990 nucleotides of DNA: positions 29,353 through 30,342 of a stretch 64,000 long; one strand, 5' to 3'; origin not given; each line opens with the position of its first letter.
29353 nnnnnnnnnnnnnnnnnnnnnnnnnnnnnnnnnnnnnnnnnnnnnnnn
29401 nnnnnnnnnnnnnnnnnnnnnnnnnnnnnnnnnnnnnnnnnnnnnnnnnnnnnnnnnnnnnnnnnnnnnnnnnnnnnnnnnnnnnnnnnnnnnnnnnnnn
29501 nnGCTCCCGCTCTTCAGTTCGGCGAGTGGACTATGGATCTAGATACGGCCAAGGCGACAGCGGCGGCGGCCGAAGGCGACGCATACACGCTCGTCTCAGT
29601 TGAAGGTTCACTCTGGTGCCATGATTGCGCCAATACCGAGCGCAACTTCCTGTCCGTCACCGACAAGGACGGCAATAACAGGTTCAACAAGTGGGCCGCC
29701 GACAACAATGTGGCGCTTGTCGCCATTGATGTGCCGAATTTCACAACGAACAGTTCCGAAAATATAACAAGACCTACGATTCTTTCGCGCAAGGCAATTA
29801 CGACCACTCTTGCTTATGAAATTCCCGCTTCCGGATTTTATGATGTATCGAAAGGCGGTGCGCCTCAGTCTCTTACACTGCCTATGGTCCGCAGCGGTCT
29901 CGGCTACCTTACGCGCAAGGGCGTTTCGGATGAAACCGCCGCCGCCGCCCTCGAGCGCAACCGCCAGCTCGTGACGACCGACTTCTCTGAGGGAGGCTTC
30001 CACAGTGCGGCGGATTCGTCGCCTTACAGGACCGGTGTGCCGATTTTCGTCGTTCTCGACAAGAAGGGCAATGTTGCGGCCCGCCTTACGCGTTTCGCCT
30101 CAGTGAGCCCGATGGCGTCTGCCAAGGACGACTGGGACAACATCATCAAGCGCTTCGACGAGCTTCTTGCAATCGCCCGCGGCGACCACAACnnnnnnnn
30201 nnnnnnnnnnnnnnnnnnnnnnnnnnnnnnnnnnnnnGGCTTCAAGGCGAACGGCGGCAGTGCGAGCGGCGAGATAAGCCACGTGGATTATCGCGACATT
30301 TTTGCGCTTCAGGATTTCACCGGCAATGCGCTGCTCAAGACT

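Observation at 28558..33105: Extracytoplasmic thioredoxin-like CxxC domain pairs in giant secreted proteins, with one paralog redox-dead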

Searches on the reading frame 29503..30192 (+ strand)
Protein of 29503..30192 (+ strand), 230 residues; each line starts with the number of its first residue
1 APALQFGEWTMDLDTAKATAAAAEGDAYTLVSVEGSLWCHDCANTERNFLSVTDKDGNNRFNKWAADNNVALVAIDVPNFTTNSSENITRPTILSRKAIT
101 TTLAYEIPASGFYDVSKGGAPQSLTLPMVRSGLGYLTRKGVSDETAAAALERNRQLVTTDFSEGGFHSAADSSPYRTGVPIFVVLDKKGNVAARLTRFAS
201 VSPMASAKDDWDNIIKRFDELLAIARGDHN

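Call 41: search_solved_structures(query=A4, max_evalue=1, show_alignments=3)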
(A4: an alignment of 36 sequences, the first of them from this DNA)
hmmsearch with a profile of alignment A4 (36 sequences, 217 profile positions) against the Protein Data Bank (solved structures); distinct sequences matched with E-value up to 1: 7.
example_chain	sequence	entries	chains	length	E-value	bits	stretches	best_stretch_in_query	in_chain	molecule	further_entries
3fk8_A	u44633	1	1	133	0.00035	23.8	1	16-82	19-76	Disulphide isomerase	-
2ju5_A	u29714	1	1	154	0.0011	22.1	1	32-88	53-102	Thioredoxin Disulfide Isomerase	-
1z6n_A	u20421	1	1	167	0.01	18.9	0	31-43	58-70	hypothetical protein PA1234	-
3lef_A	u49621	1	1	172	0.019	18.1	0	31-43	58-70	Uncharacterized protein 4E10_S0_1Z6NA_001 (T18)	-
8hcy_C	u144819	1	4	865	0.023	17.8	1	55-99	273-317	Dot/Icm secretion system substrate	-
4fyu_A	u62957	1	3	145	0.059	16.5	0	159-181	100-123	Thioredoxin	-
5um7_A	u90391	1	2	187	0.47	13.5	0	30-45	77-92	Thioredoxin signature protein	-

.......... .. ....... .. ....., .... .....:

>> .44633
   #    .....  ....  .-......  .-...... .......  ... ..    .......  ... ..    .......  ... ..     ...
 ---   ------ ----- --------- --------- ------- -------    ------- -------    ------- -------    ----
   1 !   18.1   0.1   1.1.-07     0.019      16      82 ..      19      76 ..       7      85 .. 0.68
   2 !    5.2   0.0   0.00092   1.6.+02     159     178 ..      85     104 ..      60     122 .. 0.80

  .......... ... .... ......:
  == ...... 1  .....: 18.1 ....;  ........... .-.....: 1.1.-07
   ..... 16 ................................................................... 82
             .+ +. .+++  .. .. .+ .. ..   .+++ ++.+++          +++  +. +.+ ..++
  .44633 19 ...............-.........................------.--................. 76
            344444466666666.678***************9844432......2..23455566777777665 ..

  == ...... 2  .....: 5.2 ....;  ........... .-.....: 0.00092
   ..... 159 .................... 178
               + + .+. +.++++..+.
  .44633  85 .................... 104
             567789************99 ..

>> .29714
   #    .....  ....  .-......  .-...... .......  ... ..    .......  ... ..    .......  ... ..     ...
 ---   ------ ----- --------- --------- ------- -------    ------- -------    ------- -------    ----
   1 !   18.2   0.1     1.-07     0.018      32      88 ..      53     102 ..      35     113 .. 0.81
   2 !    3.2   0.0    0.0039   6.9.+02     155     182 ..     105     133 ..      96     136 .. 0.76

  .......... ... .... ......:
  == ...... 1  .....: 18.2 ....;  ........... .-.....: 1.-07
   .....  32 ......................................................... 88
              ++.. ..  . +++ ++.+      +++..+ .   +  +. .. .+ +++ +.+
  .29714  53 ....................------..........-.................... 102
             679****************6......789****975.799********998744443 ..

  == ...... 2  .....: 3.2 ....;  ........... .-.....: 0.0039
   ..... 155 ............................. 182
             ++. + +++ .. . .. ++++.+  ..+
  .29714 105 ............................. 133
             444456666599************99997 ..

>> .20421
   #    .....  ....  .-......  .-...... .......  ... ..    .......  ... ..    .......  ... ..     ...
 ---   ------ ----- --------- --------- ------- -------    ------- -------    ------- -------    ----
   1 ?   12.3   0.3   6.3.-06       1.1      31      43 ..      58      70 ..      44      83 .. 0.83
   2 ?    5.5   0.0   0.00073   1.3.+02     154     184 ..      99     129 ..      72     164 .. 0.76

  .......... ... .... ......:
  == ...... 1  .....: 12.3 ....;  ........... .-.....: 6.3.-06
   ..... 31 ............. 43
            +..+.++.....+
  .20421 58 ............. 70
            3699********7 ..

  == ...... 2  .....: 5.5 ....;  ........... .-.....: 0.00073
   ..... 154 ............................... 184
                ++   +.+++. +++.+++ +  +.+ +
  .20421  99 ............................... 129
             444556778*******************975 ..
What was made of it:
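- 29503..30192 (+): A thioredoxin-like domain 2 (residues 316-545) with an insertion of about 100 aa between strand 2 and strand 3. W-CHDC at nt 29617-29628. Cis-Pro loop GVPIF at nt 30034-30048. Profile A4 against 3fk8, 2ju5 and 1z6n (call 41).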

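Call 46: predict_structure(alignment_id=A4)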
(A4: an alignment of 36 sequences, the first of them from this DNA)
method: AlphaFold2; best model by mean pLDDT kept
length: 230 residues; sequences in the alignment: 36
mean_pLDDT: 91.9   pTM: 0.90
mean pLDDT of the five models: 91.9, 91.4, 90.3, 90.0, 89.8
residues with pLDDT >= 90: 189; 70-90: 23; 50-70: 14; < 50: 4
segments of 3 or more residues with pLDDT < 50: none
pLDDT, mean of each block of 10 residues (from residue 1): 89 97 98 96 93 97 98 97 93 98 71 56 90 98 98 98 96 94 98 87 87 95 88
secondary structure, 60 per line:
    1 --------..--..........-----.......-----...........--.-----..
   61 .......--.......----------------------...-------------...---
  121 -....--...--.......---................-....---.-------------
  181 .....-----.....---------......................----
elements in order: H13-22 E28-34 H40-50 H60-67 E70-76 E99-101 H122-125 E128-130 H133-139 H143-158 E181-185 E191-195 H205-226
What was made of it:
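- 29503..30192 (+): AF2 pLDDT 91.9 (call 46).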

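Call 50: fold_search(model_id=the predicted structure, library=pdb)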
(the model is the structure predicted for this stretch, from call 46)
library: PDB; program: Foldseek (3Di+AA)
matches with E <= 10: 663; with E <= 0.001: 0
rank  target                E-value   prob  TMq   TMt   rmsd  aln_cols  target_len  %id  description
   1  2ju5_MODEL_1_A        8.0e-03  0.98  0.34  0.51  13.5       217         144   13  DsbH Oxidoreductase (released 2007-11-27)
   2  4fyb_B                3.6e-02  0.18  0.19  0.25  16.5       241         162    9  Structural and functional characterizations of a thioredoxin-fold protein from Helicobacter pylori (released 2013-05-08)
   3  4k2d                  4.3e-02  0.41  0.32  0.36  11.7       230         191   11  Crystal structure of Burkholderia Pseudomallei DsbA (released 2013-08-14)
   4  3erw_G                4.6e-02  0.44  0.24  0.38  11.0       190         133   12  Crystal Structure of StoA from Bacillus subtilis (released 2009-01-20)
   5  3erw_C                4.9e-02  0.38  0.23  0.38  11.1       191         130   12  Crystal Structure of StoA from Bacillus subtilis (released 2009-01-20)
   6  4fyb_A                4.9e-02  0.18  0.21  0.28  16.2       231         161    9  Structural and functional characterizations of a thioredoxin-fold protein from Helicobacter pylori (released 2013-05-08)
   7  3erw_F                5.3e-02  0.41  0.24  0.38  11.0       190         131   12  Crystal Structure of StoA from Bacillus subtilis (released 2009-01-20)
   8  3or5                  6.0e-02  0.47  0.27  0.38   9.1       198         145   16  Crystal structure of thiol:disulfide interchange protein, thioredoxin family protein from Chlorobium tepidum TLS (released 2010-09-22)
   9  6x0b_A                6.4e-02  0.66  0.28  0.49  11.1       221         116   11  Crystal Structure of Thioredoxin NaTrxh from Nicotiana alata (released 2020-07-22)
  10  3erw_A                6.8e-02  0.35  0.23  0.37  11.1       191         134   12  Crystal Structure of StoA from Bacillus subtilis (released 2009-01-20)
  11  3u5r_E                7.3e-02  0.69  0.34  0.42  10.1       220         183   13  Crystal structure of a hypothetical protein SMc02350 from Sinorhizobium meliloti 1021 (released 2011-10-19)
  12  3u5r_H                7.8e-02  0.57  0.32  0.38  10.3       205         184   12  Crystal structure of a hypothetical protein SMc02350 from Sinorhizobium meliloti 1021 (released 2011-10-19)
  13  2h30                  7.8e-02  0.51  0.24  0.35  11.4       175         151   12  Crystal structure of the N-terminal domain of PilB from Neisseria gonorrhoeae (released 2006-08-22)
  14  4fyc_B                8.3e-02  0.13  0.18  0.25  15.6       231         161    9  Structural and functional characterizations of a thioredoxin-fold protein from Helicobacter pylori (released 2013-05-08)
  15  3fk8                  8.9e-02  0.82  0.33  0.55   8.5       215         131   12  The crystal structure of disulphide isomerase from Xylella fastidiosa Temecula1 (released 2009-01-13)
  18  1z6n                  1.1e-01  0.41  0.28  0.36  10.0       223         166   13  1.5 A Crystal Structure of a Protein of Unknown Function PA1234 from Pseudomonas aeruginosa (released 2005-05-03)
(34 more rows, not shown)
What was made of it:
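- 29503..30192 (+): 49 of the 50 listed Foldseek hits are described as thioredoxin-fold proteins, with DsbH 2ju5 first (call 50).
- On Thioredoxin superfamily: For domain 2, 49 of the 50 listed hits are described as thioredoxin-fold proteins (call 50).
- On DsbA: Domain 2 has a ~100-aa, partly helical insertion at that topological position (call 46), and DsbA structures appear in the Foldseek list (call 50).
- Closest known: Surface-exposed thioredoxin proteins fused or coupled to other modules. Same: They appear in the Foldseek list (call 50).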
